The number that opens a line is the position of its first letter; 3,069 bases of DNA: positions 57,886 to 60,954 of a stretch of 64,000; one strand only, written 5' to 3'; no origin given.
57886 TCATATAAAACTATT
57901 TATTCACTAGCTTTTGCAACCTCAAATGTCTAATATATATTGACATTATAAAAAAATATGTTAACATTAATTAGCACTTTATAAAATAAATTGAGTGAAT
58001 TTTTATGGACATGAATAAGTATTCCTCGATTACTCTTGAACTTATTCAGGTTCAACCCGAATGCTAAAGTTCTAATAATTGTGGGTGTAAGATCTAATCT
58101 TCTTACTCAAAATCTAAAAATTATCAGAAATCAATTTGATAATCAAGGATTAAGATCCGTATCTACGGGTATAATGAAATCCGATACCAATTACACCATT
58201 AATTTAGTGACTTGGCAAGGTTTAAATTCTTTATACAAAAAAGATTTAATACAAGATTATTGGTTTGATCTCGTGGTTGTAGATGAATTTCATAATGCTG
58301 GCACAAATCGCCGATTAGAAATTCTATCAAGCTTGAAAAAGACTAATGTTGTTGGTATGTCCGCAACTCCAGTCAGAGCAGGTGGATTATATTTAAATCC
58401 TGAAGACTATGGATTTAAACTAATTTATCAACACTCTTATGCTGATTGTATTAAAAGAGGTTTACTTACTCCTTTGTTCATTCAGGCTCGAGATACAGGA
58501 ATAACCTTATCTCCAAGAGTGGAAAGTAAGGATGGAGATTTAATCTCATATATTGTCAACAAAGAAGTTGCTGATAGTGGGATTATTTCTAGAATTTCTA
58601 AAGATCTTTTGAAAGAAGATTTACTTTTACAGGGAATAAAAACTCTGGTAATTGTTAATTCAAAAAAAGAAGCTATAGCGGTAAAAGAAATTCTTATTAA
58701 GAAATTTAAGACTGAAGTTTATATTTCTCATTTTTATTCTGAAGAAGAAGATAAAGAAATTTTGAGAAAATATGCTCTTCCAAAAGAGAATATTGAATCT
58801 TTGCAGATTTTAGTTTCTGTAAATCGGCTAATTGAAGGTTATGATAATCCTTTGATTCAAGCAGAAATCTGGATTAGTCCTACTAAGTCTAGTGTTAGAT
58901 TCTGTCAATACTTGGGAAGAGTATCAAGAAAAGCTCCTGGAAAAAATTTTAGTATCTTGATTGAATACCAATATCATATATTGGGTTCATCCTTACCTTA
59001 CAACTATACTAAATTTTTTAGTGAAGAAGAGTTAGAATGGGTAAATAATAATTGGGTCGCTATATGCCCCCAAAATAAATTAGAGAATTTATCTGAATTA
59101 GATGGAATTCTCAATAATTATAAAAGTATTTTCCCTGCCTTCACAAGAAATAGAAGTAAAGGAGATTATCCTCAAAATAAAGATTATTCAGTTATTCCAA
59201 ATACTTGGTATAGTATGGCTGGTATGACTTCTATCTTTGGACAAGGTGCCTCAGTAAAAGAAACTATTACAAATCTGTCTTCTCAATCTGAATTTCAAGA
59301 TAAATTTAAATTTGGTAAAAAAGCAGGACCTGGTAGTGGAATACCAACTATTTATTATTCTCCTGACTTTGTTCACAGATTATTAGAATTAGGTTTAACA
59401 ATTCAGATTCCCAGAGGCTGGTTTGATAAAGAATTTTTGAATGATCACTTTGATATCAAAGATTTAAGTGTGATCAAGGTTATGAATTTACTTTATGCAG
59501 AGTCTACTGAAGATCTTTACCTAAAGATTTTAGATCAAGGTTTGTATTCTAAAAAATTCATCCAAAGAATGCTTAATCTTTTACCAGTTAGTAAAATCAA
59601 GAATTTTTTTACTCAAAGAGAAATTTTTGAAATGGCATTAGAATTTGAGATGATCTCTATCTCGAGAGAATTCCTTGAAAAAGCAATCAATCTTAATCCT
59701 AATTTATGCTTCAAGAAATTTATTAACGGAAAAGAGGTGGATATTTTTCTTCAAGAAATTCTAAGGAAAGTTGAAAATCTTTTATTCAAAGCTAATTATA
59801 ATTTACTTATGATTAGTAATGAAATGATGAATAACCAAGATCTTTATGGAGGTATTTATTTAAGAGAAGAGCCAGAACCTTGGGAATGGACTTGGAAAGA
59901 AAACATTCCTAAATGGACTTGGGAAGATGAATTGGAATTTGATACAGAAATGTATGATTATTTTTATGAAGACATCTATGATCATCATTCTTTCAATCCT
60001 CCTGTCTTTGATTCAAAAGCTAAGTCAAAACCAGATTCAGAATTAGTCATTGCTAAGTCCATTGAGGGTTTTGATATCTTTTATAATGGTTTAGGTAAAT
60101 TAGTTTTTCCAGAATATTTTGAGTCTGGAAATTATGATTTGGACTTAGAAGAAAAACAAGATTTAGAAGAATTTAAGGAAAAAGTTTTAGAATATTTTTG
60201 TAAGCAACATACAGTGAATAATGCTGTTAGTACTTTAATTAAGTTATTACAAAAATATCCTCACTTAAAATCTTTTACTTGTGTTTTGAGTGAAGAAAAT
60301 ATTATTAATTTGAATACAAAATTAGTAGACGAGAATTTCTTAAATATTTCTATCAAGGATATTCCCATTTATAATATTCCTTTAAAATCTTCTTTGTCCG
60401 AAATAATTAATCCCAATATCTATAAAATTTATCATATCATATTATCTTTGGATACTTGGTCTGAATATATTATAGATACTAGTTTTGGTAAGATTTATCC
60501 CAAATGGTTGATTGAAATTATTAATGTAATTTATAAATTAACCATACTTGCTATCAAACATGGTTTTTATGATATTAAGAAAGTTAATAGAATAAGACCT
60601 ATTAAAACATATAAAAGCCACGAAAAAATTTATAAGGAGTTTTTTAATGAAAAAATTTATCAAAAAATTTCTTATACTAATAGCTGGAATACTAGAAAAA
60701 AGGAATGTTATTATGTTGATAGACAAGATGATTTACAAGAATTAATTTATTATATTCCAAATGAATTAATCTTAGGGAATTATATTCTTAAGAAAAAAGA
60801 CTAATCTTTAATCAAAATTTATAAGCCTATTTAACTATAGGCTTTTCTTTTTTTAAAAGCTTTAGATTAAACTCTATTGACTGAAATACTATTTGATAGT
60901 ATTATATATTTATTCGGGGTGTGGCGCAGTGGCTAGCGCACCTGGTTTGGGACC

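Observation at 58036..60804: SF2 helicase core missing Walker A, fused to a 600-aa domain of unknown function beside tRNA-Pro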

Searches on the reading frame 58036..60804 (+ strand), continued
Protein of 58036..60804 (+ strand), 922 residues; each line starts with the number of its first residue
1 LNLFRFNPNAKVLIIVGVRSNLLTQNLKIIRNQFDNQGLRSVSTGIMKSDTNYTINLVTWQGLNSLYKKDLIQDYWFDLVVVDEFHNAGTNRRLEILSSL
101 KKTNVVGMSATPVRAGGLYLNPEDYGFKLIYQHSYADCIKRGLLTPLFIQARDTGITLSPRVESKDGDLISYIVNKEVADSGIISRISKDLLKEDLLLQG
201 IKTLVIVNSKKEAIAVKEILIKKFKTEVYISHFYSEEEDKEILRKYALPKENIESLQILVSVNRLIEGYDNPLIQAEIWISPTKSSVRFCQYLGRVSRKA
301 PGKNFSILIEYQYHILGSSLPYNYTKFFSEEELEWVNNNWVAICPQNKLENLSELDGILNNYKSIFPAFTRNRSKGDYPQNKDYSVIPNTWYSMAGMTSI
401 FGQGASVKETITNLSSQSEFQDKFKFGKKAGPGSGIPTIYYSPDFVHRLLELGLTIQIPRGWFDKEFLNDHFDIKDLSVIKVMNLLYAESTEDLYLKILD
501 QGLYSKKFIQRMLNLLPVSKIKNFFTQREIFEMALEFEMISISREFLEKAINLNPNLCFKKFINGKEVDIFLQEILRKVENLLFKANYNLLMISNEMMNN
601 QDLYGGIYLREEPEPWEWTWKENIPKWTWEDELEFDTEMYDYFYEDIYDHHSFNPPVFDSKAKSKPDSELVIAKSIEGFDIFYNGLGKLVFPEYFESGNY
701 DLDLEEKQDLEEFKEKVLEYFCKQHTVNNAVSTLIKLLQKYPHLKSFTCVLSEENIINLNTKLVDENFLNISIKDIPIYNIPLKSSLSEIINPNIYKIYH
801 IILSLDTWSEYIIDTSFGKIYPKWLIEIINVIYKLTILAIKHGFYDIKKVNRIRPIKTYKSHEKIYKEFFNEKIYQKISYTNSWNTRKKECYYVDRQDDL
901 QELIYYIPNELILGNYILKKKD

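Call 42: find_related_loci(query=A1, collection=genome_contigs, flank=6000)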
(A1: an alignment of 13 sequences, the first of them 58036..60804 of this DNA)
Query A1 (922 aa) in genome_contigs; peptide patterns used: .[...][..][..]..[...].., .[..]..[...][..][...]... (x = any residue, [..] = any of these).
599 stretches matched a pattern (row limit reached: there are more); 46 encode a relative of the query (tblastn E <= 1e-3); 46 distinct loci.
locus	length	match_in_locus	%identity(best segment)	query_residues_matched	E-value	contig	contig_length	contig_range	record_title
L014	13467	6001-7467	26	7-457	8e-32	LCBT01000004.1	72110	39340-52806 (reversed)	MAG: Candidatus Daviesbacteria bacterium GW2011_GWA1_41_61 UU73_C0004, whole genome shotgun sequence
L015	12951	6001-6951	28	55-364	7e-30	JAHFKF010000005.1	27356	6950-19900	MAG: Candidatus Levyibacteriota bacterium isolate nzgw403 NODE_997_length_27357_cov_3.038111, whole genome shotgun seque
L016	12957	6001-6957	27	48-360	3e-26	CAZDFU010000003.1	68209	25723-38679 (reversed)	MAG TPA_asm: uncultured Gammaproteobacteria bacterium isolate binchicken_co251_985 genome assembly, contig: NODE_583_len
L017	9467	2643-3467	25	22-303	1e-10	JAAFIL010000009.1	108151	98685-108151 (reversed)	MAG: Bacteroidetes bacterium isolate bin55.metabat.ball.041 WN_Bacteroidetes_2_scaffold_9, whole genome shotgun sequence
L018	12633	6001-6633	29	79-303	1e-9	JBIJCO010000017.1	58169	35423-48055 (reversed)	MAG: Bacteroidia bacterium isolate ME2006-08-18D6_3300036398_group2_bin101 Rohwer_bin411_scaffold_233_c1, whole genome s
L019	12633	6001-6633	27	79-303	1e-9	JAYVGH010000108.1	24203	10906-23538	MAG: Bacteroidota bacterium isolate GL46_Up_concoct_104 GL46_Up_concoct_104_107, whole genome shotgun sequence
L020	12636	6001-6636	26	79-304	3e-9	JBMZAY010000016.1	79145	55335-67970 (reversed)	MAG: Crocinitomicaceae bacterium isolate ME_XS_2206_bin_21 ME_XS_2206_bin_21_15, whole genome shotgun sequence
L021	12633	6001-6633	29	79-303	4e-9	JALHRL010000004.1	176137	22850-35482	MAG: Bacteroidia bacterium isolate maxbin.150 c_000000000545, whole genome shotgun sequence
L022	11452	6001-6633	26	79-303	5e-9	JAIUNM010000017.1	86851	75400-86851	MAG: Bacteroidetes bacterium isolate BAC2 3300026286-bin.38~Ga0209460_1000175, whole genome shotgun sequence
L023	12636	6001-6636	25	79-304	5e-9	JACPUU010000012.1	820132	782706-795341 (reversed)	MAG: Bacteroidetes bacterium isolate NC_groundwater_766_Ag_S2p5_42_21 JBCH_GD18_4_SO25_S179_scaffold_565650, whole genom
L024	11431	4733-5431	27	64-308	6e-9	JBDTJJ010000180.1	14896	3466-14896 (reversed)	MAG: Bacteroidia bacterium isolate cluster2_bin.50 k127_6085290, whole genome shotgun sequence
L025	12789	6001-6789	26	10-303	7e-9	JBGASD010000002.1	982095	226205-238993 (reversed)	MAG: Bacteroidia bacterium isolate MAG_MBR_H10.34 MBRH10-34_opera_contig_15, whole genome shotgun sequence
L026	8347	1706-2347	28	69-298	8e-9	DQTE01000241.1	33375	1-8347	MAG TPA_asm: Crocinitomix sp. isolate SZUA-1404 k95_571756, whole genome shotgun sequence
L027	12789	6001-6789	26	10-303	1e-8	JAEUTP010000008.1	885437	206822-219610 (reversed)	MAG: Bacteroidia bacterium isolate new MAG-332 k141_4310342, whole genome shotgun sequence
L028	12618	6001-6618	29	79-298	1e-8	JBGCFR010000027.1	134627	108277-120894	MAG: Crocinitomicaceae bacterium isolate SGMAG-16 contig27, whole genome shotgun sequence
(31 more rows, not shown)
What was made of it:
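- Tried and rejected: Placement in the candidate phyla radiation is inferred from the relatives and the genome style (call 42).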

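Call 64: predict_structure(alignment_id=A3)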
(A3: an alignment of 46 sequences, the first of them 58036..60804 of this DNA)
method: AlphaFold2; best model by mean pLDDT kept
length: 922 residues; sequences in the alignment: 46
mean_pLDDT: 62.1   pTM: 0.50
mean pLDDT of the five models: 62.1, 60.6, 59.0, 58.7, 57.5
residues with pLDDT >= 90: 160; 70-90: 223; 50-70: 180; < 50: 359
segments of 3 or more residues with pLDDT < 50: 363-388, 431-435, 488-509, 520-525, 553-567, 585-587, 589-696, 699-701, 724-728, 744-811, 815-820, 846-922
pLDDT, mean of each block of 10 residues (from residue 1): 89 94 90 88 92 94 95 89 91 92 86 78 89 92 94 90 87 89 81 69 90 87 72 77 90 91 75 93 85 91 92 82 80 87 86 64 42 29 37 81 76 85 73 59 84 74 59 57 53 40 43 51 50 51 51 43 47 56 49 43 28 29 27 33 31 28 30 35 45 47 66 65 48 63 41 34 34 32 36 41 39 45 62 60 48 38 37 33 24 28 29 36 32
secondary structure, 60 per line:
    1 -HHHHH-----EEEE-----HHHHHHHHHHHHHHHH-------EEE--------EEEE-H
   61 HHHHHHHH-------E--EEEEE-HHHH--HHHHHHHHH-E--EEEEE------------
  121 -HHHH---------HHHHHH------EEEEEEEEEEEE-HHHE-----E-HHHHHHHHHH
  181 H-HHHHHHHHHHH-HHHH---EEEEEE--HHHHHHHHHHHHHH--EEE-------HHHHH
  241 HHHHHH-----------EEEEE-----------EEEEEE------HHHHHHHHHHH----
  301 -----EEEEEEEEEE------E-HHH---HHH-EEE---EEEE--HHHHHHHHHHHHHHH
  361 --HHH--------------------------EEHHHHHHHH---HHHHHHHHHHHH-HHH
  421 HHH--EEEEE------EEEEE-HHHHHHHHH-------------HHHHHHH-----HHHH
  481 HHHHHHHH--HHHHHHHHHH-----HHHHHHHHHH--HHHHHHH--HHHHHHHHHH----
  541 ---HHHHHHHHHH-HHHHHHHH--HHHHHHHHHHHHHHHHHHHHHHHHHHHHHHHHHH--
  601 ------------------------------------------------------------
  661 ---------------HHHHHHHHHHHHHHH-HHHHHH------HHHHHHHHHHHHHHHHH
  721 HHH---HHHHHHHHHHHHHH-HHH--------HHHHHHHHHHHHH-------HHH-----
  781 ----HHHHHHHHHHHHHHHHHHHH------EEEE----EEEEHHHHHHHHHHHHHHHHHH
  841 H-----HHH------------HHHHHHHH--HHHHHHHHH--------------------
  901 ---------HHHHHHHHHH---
elements in order (helices of 4 or more, strands of 3 or more residues): H2-6 E12-15 H21-36 E44-46 E55-58 H60-68 E79-83 H85-88 H91-99 E104-108 H122-125 H135-140 E147-158 H171-181 H183-193 H195-198 E202-207 H210-223 E226-228 H236-246 E258-262 E274-279 H286-296 E306-315 E334-336 E340-343 H346-360 H394-401 H405-416 H418-423 E426-430 E437-441 H443-451 H465-471 H477-488 H491-500 H506-515 H518-524 H527-536 H544-553 H555-562 H565-598 H676-690 H692-697 H704-723 H727-740 H753-765 H785-804 E811-814 E819-822 H823-841 H862-869 H872-880 H910-919
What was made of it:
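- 58063..59190 (+): Region homologous to the family: both RecA domains plus a conserved post-helicase segment (aa ~10-385). AF2 pLDDT 85-95 for aa 1-355 (call 64).
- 59197..59403 (+): Aa 388-456: one degenerate copy of the family's ~60-aa 'GDWLT...(H)YPPE' helix-turn-helix-like repeat (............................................). The AF2 model shows three helices, a hairpin and a helix at pLDDT 73-85 (call 64).
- On SF2 helicase superfamily (DExH, ResIII/Helicase_C type): AF2 core pLDDT 85-95 (call 64).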

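Call 66: fold_search(model_id=the predicted structure, library=pdb)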
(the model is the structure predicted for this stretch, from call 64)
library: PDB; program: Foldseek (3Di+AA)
matches with E <= 10: 1299; with E <= 0.001: 662
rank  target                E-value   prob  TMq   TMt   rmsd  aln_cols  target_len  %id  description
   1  8h5y_A                6.5e-12  1.00  0.26  0.41   5.3       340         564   20  Crystal structure of RadD- ADP complex (released 2023-10-18)
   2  7r7j_B                4.2e-11  1.00  0.26  0.39   5.3       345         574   22  Crystal structure of RadD with ADP (released 2022-04-13)
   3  7r7j_A                5.9e-11  1.00  0.27  0.41   5.2       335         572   21  Crystal structure of RadD with ADP (released 2022-04-13)
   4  6jde_A                8.9e-11  1.00  0.24  0.38   7.0       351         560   19  crystal structure of a DNA repair protein (released 2019-06-26)
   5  8h5z_A                1.3e-10  1.00  0.27  0.42   5.3       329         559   21  Crystal structure of RadD/ATP analogue complex (released 2023-10-18)
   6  8h5y_B                1.3e-10  1.00  0.26  0.41   5.6       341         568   19  Crystal structure of RadD- ADP complex (released 2023-10-18)
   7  8h5z_B                1.9e-10  1.00  0.26  0.41   5.6       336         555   20  Crystal structure of RadD/ATP analogue complex (released 2023-10-18)
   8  4xqk_B                2.9e-10  1.00  0.21  0.14   9.3       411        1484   16  ATP-dependent Type ISP restriction-modification enzyme LlaBIII bound to DNA (released 2015-09-16)
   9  6jde_B                4.6e-10  1.00  0.27  0.41   5.1       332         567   21  crystal structure of a DNA repair protein (released 2019-06-26)
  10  5tnu_A                6.1e-10  1.00  0.12  0.23  20.5       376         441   15  S. tokodaii XPB II crystal structure at 3.0 Angstrom resolution (released 2017-11-01)
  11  6p4w_A                7.3e-10  1.00  0.19  0.35  12.1       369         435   16  XPB helicase in a complex with truncated Bax1 from Sulfurisphaera tokodaii at 2.96 Angstrom resolution (released 2020-06-03)
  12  9pd3_A                7.7e-10  1.00  0.24  0.34   6.4       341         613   16  NER dual incision complex - DuIS (released 2026-02-18)
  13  7clg_A                1.3e-09  1.00  0.22  0.24   7.4       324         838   18  Crystal structure of the ATP-dependent restriction endonuclease SauUSI (released 2021-01-20)
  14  6p4o_E                1.9e-09  1.00  0.19  0.34  11.4       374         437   16  Complex of XPB helicase with Bax1 endonuclease from Sulfurisphaera tokodaii at 3.15 Angstroms resolution (released 2020-06-03)
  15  9lj2_K                2.9e-09  1.00  0.25  0.36  13.8       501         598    9  Structure of isw1-nucleosome double-bound complex in ADP-ADP+ state (released 2025-04-09)
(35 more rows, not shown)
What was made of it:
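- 58063..59190 (+): Foldseek RadD 6.5e-12 (call 66).
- On SF2 helicase superfamily (DExH, ResIII/Helicase_C type): Foldseek RadD/XPB/LlaBIII E=1e-12 to 1e-10 (call 66).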

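Call 73: find_encoding_contigs(protein=P0012, flank=6000, max_places=2)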
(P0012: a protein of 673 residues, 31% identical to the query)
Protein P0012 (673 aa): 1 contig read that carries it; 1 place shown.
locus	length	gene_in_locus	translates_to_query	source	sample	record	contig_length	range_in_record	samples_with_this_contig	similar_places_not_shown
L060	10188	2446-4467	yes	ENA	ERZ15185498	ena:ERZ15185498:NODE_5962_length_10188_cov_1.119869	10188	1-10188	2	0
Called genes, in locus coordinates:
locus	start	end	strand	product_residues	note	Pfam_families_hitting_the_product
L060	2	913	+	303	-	?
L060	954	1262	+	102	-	PF13376:OmdA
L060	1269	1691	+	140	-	PF01243:PNPOx_N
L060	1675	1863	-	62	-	-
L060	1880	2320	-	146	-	PF00903:Glyoxalase, PF13669:Glyoxalase_4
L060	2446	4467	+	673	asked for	PF04851:ResIII, PF00270:DEAD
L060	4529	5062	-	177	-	PF12867:DinB_2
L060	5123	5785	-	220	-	-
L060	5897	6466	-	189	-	-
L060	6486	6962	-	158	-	PF11188:DUF2975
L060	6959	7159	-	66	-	PF13443:HTH_26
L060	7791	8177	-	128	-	PF02325:CCB3_YggT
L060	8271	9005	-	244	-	-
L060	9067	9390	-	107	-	-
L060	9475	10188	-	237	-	?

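Call 74: find_encoding_contigs(protein=P0016, flank=6000, max_places=2)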
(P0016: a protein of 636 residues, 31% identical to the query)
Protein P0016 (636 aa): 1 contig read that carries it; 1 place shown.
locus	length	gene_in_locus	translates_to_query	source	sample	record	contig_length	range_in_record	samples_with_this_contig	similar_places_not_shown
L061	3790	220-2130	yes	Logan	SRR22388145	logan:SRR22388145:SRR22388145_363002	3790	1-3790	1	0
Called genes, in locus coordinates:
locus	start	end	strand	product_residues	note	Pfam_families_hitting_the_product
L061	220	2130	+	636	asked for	PF04851:ResIII, PF00270:DEAD (weak)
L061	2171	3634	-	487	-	PF04542:Sigma70_r2, PF04539:Sigma70_r3 (weak), PF04545:Sigma70_r4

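Call 75: find_encoding_contigs(protein=P0019, flank=6000, max_places=2)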
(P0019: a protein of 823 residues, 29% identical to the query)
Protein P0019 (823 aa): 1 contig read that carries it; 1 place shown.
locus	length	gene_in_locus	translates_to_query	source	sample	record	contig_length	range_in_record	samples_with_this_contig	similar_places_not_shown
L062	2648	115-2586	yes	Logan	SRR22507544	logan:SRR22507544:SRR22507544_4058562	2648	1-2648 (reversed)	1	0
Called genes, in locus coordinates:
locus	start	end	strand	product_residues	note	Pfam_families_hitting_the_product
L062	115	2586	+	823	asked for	PF00270:DEAD (weak), PF04851:ResIII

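Call 79: find_related_loci(query=A1, collection=viral_contigs, flank=3000)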
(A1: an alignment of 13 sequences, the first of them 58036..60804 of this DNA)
Query A1 (922 aa) in viral_contigs; peptide patterns used: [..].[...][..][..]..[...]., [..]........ (x = any residue, [..] = any of these).
600 stretches matched a pattern (row limit reached: there are more); 176 encode a relative of the query (tblastn E <= 1e-3); the best 80 are kept; 80 distinct loci.
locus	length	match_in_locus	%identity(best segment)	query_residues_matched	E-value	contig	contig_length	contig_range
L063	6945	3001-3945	26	9-316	3e-17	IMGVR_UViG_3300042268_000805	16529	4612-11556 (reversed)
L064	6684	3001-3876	26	8-301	6e-16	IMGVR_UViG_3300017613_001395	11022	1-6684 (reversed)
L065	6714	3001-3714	24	78-335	6e-16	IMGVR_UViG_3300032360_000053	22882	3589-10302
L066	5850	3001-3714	24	78-335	8e-16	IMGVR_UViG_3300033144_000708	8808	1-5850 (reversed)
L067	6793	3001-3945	25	9-316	1e-15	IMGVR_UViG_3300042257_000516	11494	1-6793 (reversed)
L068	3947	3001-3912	27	10-316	1e-15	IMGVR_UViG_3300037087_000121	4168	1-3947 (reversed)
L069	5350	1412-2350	25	9-316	2e-15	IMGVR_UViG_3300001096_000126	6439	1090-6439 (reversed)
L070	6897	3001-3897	27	8-311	4e-15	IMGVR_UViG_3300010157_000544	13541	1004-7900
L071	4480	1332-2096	27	50-320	3e-15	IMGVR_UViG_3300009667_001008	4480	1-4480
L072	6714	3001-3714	24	78-335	8e-15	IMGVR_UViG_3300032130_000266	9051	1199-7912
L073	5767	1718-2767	26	2-343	1e-14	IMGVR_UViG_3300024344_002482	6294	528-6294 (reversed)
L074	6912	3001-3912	25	9-316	1e-14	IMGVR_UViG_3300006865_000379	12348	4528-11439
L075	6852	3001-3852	25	17-311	3e-14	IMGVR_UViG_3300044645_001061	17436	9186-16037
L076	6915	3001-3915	25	3-311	1e-14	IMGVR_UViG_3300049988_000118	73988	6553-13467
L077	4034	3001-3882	23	22-335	4e-14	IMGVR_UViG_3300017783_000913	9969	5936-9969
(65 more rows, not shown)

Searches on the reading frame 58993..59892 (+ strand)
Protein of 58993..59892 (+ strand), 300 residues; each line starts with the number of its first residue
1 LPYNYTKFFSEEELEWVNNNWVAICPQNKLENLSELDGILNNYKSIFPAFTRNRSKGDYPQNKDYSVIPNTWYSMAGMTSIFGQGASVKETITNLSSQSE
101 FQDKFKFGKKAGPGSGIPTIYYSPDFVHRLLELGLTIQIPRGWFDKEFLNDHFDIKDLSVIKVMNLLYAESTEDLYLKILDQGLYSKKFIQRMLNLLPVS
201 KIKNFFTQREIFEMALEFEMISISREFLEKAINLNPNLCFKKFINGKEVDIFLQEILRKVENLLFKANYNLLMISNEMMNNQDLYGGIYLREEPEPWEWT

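Call 28: search_protein_families(library=pfam, proteins=[window:58993-59892:+], max_evalue=10)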
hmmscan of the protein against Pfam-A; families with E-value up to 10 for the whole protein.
window:58993-59892:+ (300 aa): 1 family
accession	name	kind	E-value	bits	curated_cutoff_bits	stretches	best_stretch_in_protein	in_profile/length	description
PF11871.13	DUF3391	-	0.035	15.1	27.8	1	131-162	9-41/136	Domain of unknown function (DUF3391)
